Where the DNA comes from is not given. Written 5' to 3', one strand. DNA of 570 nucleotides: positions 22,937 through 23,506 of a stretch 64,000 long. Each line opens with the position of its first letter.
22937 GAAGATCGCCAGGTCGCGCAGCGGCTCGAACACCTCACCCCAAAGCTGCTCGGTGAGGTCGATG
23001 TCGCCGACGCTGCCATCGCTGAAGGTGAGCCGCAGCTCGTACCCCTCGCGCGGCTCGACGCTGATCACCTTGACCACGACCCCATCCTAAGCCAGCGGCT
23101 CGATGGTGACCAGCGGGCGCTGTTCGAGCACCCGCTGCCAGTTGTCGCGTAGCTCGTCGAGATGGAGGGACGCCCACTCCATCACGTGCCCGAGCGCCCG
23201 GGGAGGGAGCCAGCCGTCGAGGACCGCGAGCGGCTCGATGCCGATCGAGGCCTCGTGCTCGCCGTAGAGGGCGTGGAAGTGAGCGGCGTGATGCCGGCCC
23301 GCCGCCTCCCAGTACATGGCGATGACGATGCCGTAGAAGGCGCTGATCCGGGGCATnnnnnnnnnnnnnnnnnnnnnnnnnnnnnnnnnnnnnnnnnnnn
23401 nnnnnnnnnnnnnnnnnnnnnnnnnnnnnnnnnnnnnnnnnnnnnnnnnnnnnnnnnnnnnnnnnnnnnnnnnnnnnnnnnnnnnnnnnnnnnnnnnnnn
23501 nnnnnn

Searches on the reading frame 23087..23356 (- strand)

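Call 8: search_protein_families(library=pfam, proteins=[window:23087-23356:-], max_evalue=0.01)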
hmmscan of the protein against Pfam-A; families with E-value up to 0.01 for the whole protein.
window:23087-23356:- (89 aa): 1 family
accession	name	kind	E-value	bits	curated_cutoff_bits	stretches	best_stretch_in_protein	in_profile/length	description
PF13711.11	DUF4160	-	4.6e-18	65.6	23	1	9-74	1-65/65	Domain of unknown function (DUF4160)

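Call 98: search_protein_families(library=padloc, proteins=[window:23087-23356:-], max_evalue=0.01)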
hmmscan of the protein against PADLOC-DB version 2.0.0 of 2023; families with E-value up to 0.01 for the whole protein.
window:23087-23356:- (89 aa): 0 families
